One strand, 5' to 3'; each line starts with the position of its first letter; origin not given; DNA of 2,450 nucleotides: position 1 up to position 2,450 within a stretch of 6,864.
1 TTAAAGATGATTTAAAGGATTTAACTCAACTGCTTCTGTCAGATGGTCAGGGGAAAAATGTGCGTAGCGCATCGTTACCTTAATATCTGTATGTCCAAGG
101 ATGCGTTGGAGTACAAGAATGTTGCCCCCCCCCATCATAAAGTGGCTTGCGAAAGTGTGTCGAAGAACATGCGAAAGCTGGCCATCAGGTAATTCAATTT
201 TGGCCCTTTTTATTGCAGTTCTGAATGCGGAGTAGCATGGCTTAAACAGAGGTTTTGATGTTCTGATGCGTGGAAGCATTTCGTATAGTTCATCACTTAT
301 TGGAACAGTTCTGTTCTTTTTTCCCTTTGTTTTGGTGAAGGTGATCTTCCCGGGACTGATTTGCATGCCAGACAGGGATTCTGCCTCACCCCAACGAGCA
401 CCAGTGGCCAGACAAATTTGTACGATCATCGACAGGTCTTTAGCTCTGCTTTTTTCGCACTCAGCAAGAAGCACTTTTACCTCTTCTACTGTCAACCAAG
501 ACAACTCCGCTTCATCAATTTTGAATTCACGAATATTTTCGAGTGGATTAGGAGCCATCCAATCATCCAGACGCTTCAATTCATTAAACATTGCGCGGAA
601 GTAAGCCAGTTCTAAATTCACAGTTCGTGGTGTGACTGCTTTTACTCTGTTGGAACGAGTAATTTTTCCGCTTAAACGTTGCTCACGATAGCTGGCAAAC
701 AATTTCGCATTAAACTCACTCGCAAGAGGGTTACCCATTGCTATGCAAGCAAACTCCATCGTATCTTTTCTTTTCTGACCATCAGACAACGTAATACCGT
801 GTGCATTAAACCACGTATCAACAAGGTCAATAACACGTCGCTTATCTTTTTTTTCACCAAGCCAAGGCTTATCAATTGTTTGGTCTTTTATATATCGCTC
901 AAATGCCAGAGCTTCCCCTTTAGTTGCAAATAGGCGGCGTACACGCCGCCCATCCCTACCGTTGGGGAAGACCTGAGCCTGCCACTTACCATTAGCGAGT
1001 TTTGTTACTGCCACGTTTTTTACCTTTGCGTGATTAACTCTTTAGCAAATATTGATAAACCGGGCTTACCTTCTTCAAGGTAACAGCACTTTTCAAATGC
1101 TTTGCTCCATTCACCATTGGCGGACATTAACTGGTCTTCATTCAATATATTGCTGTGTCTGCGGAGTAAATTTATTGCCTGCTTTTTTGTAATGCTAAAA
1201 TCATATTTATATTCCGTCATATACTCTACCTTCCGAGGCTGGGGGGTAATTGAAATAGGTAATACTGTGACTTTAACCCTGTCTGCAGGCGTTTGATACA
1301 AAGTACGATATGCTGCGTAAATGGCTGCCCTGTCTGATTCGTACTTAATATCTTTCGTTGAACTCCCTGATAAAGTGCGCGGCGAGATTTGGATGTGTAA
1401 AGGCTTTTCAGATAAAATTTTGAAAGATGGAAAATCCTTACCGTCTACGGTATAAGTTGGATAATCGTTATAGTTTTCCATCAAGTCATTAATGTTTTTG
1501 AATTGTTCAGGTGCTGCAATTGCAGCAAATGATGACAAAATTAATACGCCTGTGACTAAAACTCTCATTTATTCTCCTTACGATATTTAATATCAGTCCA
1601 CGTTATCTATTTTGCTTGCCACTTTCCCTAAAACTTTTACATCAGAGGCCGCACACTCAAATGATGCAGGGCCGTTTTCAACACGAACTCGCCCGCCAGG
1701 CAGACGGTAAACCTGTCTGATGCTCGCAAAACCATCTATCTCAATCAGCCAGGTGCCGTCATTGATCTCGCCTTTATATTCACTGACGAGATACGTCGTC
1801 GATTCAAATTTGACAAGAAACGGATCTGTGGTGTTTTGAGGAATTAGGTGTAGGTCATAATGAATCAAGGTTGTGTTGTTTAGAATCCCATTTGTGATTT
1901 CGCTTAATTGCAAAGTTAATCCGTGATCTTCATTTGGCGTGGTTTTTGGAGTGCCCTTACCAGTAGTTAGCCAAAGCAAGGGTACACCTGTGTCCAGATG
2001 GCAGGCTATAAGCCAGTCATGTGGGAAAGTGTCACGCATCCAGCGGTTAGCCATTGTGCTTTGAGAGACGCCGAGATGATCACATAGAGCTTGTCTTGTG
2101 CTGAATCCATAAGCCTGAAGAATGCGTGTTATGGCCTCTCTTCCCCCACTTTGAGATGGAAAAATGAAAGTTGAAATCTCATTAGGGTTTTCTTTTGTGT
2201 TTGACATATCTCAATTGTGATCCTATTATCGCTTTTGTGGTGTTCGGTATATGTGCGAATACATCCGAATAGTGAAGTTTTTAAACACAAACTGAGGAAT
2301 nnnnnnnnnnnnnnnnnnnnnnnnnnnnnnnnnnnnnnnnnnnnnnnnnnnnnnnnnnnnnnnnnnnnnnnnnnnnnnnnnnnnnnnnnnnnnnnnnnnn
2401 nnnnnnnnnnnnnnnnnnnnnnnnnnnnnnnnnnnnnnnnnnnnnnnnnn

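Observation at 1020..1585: Secreted-protein gene of unknown family inserted in the cI-int lysogeny operon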

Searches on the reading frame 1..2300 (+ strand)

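Call 97: search_protein_families(library=pfam, proteins=[L001:10629-11963:+], max_evalue=0.01)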
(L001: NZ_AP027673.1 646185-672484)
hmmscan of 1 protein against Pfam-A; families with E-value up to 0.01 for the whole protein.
L001:10629-11963:+ (444 aa): 1 family
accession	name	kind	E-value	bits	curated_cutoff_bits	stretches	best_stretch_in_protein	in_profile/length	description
PF13643.11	DUF4145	-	1.9e-05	25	23.1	1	70-124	32-84/88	Domain of unknown function (DUF4145)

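Call 98: search_protein_families(library=padloc, proteins=[L001:10629-11963:+], max_evalue=0.01)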
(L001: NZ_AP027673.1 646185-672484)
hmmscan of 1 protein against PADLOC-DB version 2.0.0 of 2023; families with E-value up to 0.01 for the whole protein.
L001:10629-11963:+ (444 aa): 1 family
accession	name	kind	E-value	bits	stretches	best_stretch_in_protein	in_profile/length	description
PDLC04108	PD-T7-3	-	7.3e-16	56.4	1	1-353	6-364/432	-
